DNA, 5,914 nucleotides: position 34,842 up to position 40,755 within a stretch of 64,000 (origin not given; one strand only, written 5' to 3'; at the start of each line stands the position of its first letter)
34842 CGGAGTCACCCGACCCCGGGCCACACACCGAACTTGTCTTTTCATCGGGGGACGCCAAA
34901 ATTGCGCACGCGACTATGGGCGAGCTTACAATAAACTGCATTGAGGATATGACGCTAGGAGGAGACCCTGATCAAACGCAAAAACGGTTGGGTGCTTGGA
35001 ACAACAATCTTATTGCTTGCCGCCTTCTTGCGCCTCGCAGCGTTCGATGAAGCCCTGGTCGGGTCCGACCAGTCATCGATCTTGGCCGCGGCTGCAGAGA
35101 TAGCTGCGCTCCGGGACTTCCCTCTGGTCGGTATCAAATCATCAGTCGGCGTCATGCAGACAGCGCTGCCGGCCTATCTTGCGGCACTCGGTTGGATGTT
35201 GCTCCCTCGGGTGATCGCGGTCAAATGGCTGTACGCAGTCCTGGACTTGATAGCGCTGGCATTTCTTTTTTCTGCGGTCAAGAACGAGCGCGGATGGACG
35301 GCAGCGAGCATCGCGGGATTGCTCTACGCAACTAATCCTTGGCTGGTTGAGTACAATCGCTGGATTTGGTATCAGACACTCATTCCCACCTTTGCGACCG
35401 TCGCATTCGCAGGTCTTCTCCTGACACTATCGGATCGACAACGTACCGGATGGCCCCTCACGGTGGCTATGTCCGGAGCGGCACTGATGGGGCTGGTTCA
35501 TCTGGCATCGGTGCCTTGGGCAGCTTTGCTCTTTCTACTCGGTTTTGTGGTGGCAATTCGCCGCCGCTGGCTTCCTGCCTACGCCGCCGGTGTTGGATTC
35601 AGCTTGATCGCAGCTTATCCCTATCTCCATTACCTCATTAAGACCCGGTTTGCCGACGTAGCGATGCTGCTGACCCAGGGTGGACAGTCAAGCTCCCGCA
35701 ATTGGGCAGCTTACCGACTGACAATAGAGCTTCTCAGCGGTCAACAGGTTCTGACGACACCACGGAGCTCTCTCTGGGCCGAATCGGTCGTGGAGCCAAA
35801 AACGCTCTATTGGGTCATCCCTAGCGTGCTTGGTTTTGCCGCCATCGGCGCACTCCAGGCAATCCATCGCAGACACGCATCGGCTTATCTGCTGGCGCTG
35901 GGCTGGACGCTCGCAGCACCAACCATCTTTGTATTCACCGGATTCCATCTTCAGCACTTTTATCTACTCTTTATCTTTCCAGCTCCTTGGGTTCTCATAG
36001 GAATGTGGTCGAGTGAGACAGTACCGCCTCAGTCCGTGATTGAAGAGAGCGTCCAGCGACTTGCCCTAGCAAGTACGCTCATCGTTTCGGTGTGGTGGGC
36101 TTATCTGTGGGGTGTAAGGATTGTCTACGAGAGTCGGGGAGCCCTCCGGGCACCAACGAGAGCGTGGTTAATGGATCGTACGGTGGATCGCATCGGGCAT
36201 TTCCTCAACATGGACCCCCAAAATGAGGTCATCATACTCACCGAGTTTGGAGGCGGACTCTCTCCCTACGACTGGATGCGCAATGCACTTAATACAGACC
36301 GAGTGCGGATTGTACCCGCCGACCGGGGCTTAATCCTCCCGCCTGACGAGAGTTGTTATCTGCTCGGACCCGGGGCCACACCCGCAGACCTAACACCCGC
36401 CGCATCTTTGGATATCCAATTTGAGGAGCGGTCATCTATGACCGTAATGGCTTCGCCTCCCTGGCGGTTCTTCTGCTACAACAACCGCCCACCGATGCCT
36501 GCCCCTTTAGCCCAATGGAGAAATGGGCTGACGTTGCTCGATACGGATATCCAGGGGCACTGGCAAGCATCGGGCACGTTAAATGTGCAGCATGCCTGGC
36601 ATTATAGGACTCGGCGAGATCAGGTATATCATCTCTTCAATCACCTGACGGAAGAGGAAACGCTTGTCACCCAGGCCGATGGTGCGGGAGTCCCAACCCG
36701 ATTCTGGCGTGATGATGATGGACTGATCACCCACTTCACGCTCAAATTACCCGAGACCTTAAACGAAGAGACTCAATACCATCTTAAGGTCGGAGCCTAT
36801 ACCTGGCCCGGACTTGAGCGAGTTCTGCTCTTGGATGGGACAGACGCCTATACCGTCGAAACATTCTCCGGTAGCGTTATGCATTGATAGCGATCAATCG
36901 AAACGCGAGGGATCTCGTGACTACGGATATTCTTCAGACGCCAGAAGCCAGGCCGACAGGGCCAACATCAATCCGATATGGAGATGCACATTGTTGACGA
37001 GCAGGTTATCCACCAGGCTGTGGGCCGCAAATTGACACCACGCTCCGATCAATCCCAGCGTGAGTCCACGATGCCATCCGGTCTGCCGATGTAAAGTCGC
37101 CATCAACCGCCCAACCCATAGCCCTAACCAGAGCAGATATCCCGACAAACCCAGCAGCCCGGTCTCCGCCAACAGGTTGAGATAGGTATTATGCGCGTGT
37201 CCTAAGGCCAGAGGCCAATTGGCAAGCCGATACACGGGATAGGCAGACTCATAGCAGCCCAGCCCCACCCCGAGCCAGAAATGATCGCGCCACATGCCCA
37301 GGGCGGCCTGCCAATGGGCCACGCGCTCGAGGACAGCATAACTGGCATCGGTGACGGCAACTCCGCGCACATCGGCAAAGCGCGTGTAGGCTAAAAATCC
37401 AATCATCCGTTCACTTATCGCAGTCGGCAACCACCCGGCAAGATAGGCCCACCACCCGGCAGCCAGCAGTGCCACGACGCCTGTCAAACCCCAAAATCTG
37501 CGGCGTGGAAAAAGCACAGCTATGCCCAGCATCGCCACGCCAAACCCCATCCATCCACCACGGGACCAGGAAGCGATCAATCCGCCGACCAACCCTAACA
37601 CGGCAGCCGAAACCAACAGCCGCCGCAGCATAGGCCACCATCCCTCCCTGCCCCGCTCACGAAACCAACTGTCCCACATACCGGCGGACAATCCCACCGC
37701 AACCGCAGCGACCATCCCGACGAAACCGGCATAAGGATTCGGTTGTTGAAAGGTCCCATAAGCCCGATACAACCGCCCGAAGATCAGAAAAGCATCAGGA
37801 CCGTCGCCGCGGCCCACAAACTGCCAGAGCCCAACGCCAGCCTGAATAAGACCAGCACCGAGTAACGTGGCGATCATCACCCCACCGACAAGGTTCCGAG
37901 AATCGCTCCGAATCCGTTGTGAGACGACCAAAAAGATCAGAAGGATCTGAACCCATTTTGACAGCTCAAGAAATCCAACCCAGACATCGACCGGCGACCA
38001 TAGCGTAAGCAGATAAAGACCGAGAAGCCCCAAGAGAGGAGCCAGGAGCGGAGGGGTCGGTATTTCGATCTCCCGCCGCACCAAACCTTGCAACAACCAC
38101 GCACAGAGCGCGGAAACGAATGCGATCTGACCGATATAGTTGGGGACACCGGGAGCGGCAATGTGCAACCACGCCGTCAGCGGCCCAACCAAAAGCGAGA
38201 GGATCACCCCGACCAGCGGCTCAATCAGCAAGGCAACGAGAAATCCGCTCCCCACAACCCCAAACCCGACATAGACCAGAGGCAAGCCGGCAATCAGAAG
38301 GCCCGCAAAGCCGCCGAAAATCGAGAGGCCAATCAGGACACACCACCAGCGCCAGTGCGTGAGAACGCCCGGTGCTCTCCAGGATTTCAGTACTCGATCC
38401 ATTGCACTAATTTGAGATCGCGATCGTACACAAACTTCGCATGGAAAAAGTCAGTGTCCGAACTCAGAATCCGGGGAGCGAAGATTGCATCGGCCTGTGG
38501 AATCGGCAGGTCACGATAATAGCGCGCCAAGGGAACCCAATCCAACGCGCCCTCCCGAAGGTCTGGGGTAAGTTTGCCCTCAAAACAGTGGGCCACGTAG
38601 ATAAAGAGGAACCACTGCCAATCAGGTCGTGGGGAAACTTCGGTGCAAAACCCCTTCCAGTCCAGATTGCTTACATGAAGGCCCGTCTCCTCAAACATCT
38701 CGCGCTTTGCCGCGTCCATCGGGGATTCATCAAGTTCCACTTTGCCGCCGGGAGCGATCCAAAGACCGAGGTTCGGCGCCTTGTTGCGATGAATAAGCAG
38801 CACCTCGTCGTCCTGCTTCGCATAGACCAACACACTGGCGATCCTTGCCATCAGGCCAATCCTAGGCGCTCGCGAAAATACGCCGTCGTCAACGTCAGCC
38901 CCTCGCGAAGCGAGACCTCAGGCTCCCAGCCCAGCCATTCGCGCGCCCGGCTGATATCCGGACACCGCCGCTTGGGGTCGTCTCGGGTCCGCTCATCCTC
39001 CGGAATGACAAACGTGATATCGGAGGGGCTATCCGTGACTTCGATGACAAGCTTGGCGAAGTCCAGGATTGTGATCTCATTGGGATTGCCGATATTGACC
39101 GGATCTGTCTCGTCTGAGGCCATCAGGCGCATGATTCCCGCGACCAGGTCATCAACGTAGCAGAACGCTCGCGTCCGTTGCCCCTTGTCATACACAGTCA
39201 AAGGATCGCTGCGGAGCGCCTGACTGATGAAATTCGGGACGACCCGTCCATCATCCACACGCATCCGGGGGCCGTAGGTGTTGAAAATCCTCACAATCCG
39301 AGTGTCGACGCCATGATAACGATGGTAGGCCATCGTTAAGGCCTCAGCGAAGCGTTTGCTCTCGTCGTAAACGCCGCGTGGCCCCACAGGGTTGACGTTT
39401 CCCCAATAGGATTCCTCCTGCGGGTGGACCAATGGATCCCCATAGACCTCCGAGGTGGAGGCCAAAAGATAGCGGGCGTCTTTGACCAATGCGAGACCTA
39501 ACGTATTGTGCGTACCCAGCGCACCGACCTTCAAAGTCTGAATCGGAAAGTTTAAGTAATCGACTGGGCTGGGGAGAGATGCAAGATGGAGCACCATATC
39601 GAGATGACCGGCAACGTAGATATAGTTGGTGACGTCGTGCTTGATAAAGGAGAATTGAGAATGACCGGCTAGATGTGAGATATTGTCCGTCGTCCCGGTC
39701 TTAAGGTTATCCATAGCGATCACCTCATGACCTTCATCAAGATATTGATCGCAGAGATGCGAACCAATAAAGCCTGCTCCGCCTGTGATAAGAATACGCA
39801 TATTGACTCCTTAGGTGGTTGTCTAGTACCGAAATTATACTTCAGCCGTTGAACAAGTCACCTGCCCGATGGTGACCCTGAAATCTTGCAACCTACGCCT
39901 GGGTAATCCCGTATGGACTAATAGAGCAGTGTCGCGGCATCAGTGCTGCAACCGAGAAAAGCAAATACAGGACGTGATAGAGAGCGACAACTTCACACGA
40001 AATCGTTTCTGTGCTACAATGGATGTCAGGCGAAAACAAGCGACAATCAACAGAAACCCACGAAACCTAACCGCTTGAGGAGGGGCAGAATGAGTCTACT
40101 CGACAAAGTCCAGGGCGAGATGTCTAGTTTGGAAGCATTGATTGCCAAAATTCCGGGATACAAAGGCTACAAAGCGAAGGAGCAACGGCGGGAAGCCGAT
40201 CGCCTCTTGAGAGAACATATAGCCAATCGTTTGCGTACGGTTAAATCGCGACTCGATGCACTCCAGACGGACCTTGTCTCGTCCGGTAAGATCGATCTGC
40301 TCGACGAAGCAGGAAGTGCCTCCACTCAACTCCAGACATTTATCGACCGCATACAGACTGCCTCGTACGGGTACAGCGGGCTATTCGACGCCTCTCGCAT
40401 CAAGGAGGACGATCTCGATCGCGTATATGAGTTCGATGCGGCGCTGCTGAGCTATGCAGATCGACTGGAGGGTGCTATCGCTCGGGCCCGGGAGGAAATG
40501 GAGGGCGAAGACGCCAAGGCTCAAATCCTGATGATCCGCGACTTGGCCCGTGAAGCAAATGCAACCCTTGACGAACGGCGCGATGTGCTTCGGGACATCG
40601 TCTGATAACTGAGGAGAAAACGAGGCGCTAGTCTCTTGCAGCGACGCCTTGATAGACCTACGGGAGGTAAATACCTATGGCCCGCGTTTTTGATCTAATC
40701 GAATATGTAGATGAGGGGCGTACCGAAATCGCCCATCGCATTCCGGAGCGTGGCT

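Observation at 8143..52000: Expansion of GT-C-type glycosyltransferase paralogues across the window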

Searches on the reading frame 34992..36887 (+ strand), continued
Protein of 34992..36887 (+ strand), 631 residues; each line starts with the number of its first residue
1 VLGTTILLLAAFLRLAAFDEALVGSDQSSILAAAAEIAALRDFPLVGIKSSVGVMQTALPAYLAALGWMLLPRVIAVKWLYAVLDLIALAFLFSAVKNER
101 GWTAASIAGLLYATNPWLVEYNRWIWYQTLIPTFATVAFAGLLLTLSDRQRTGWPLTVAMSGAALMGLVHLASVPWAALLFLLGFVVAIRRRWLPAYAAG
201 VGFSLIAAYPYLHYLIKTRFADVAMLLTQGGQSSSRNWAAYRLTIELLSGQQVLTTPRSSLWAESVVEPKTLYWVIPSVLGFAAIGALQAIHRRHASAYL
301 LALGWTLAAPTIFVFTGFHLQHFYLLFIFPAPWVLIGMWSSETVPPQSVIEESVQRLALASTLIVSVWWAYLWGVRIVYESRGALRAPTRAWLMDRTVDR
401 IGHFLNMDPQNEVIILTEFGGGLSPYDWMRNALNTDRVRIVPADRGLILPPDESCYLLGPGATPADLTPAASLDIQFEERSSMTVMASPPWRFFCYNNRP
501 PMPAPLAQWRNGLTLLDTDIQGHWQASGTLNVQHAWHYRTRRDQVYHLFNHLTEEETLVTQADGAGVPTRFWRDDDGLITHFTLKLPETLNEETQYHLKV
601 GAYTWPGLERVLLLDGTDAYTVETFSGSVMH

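Call 65: find_encoding_contigs(protein=P0061, flank=10000, max_places=1)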
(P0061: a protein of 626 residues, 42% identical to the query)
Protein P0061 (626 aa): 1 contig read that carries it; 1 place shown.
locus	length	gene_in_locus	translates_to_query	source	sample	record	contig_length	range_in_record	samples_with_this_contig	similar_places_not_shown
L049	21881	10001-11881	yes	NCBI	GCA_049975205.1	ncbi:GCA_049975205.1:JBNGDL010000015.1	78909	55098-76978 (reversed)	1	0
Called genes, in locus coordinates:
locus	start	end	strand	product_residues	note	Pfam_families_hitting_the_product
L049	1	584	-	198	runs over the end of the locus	-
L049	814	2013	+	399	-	PF13439:Glyco_transf_4, PF13579:Glyco_trans_4_4, PF00534:Glycos_transf_1, PF13692:Glyco_trans_1_4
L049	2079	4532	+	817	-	PF13231:PMT_2 (faint)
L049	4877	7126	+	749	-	PF09586:YfhO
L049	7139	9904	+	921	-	PF13231:PMT_2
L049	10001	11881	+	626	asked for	-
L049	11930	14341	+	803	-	PF02366:PMT, PF13231:PMT_2 (weak)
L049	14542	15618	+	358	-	-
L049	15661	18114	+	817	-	PF02366:PMT (faint), PF13231:PMT_2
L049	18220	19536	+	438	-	PF03781:FGE-sulfatase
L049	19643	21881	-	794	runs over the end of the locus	PF13287:Fn3_assoc (faint), PF13290:CHB_HEX_C_1, PF08757:CotH, PF00932:LTD (faint)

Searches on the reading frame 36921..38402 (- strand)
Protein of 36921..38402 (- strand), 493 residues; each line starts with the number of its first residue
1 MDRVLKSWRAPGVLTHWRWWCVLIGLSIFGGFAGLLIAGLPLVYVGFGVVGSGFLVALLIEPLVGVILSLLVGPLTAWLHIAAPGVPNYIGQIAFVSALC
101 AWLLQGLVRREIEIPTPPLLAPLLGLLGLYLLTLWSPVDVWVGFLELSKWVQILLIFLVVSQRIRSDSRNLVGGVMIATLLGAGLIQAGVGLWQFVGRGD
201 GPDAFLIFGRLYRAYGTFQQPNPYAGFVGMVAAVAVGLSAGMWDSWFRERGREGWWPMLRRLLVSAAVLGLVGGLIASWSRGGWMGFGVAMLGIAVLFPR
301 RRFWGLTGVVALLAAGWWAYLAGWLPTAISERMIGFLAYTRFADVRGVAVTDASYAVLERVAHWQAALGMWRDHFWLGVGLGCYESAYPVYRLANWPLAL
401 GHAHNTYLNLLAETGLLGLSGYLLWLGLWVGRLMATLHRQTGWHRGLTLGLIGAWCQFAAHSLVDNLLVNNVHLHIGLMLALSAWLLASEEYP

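Call 4: search_protein_families(library=pfam, proteins=[window:36921-38402:-], max_evalue=0.01)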
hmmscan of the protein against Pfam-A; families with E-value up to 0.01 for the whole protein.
window:36921-38402:- (493 aa): 1 family
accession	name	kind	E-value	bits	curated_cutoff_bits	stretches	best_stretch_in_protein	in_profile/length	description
PF04932.20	Wzy_C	-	5.9e-18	65.5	31.7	1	267-423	2-149/149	O-Antigen ligase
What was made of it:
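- Checked: Wzy_C protein 36921-38402 (65.5 bits, call 4).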

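Call 6: search_protein_families(library=ncbifam, proteins=[window:36921-38402:-], max_evalue=0.01)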
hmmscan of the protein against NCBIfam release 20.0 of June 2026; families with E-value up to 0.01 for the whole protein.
window:36921-38402:- (493 aa): 1 family
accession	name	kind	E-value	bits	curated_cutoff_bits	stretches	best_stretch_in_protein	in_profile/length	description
TIGR00947.1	2A73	equivalog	2.1e-10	40.2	366.4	1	69-467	19-402/425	IctB family putative bicarbonate transporter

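Call 82: search_solved_structures(query=window:36921-38402:-, max_evalue=1)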
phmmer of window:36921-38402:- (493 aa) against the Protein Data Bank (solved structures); distinct sequences matched with E-value up to 1: 0.

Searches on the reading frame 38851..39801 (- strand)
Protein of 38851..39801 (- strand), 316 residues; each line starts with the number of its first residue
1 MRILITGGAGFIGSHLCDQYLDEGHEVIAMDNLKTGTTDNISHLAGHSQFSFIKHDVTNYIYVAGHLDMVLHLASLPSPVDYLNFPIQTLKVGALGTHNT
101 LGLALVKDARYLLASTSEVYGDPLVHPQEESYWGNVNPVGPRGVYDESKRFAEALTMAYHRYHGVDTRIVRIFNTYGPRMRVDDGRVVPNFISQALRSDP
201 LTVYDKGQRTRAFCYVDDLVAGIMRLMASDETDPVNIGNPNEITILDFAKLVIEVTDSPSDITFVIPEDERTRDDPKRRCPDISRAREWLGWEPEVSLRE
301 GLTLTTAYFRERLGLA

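Call 4: search_protein_families(library=pfam, proteins=[window:38851-39801:-], max_evalue=0.01)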
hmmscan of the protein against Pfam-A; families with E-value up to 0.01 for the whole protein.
window:38851-39801:- (316 aa): 7 families
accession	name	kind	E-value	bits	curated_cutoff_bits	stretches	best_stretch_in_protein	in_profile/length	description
PF16363.11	GDP_Man_Dehyd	-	3.8e-51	174.9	27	1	4-303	1-330/332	GDP-mannose 4,6 dehydratase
PF01370.27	Epimerase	-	2.4e-46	158.5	20.9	1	3-238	1-240/240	NAD dependent epimerase/dehydratase family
PF02719.21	Polysacc_synt_2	-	6.8e-11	42.3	20.2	2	139-257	132-248/293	Polysaccharide biosynthesis protein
PF01073.25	3Beta_HSD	-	1.9e-10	40.7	22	1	4-219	1-221/280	3-beta hydroxysteroid dehydrogenase/isomerase family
PF04321.23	RmlD_sub_bind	-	1.3e-09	38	27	1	1-279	1-252/287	RmlD substrate binding domain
PF07993.18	NAD_binding_4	-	2e-05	24.3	20.1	0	64-172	86-204/258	Male sterility protein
PF00106.31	adh_short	-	4.8e-05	23.4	26.6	1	3-60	3-61/195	short chain dehydrogenase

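Call 46: search_solved_structures(query=window:38851-39801:-, max_evalue=1e-20)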
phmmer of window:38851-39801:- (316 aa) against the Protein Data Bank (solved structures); distinct sequences matched with E-value up to 1e-20: 55.
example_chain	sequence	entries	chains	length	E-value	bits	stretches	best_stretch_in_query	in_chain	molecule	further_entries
4gll_A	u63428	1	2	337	2.7e-108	365.2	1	2-313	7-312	UDP-glucuronic acid decarboxylase 1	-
2b69_A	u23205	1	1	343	2.9e-108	365.1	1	2-313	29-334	UDP-glucuronate decarboxylase 1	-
4m55_A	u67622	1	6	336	1.4e-107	362.9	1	2-313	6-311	UDP-glucuronic acid decarboxylase 1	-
4lk3_A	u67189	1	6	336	1.9e-107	362.5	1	2-313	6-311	UDP-glucuronic acid decarboxylase 1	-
4zrm_A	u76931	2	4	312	2.3e-39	138.7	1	1-313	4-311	UDP-glucose 4-epimerase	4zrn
8vr2_A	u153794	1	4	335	1.3e-38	136.3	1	2-308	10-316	NAD-dependent epimerase/dehydratase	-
7ys8_A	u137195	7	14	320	1.7e-34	122.8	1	1-312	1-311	UDP-glucose 4-epimerase | UDP-glucose 4-epimerase along with EC 5.1.3.2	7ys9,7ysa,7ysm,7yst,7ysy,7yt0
8rdg_A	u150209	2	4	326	1.7e-34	122.7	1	1-306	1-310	SDR family NAD(P)-dependent oxidoreductase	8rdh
8rdi_A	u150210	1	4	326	6.1e-34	120.9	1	1-306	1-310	SDR family NAD(P)-dependent oxidoreductase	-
6bwl_A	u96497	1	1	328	5.9e-33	117.7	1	1-309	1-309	Pal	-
6zl6_A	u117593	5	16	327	6.1e-33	117.6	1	1-310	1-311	Epimerase domain-containing protein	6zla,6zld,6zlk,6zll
6zlj_A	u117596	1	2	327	1.1e-32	116.8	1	1-310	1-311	Epimerase domain-containing protein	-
3icp_A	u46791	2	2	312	3.3e-30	108.7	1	1-305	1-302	NAD-dependent epimerase/dehydratase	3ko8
6pmh_A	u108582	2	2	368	1.2e-29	106.9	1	3-312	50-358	UDP-glucose 4-epimerase related protein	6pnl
8gjh_A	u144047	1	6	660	3.7e-28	101.9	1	1-312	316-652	Bifunctional polymyxin resistance protein ArnA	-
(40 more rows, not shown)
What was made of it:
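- Checked: UDP-glucuronate decarboxylase (UXS) 38851-39801, 365 bits to human UXS1 (call 46).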

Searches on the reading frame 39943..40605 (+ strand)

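Call 5: search_protein_families(library=pfam, proteins=[window:39943-40605:+], max_evalue=0.01)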
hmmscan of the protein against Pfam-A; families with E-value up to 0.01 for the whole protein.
window:39943-40605:+ (220 aa): 0 families

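Call 6: search_protein_families(library=ncbifam, proteins=[window:39943-40605:+], max_evalue=0.01)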
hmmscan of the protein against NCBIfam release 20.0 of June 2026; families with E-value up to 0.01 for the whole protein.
window:39943-40605:+ (220 aa): 1 family
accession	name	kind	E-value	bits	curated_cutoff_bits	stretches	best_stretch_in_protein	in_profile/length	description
NF047596.1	LIMLP_15305_fam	equivalog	8.1e-18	64.9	210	1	51-216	6-173/175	LIMLP_15305 family protein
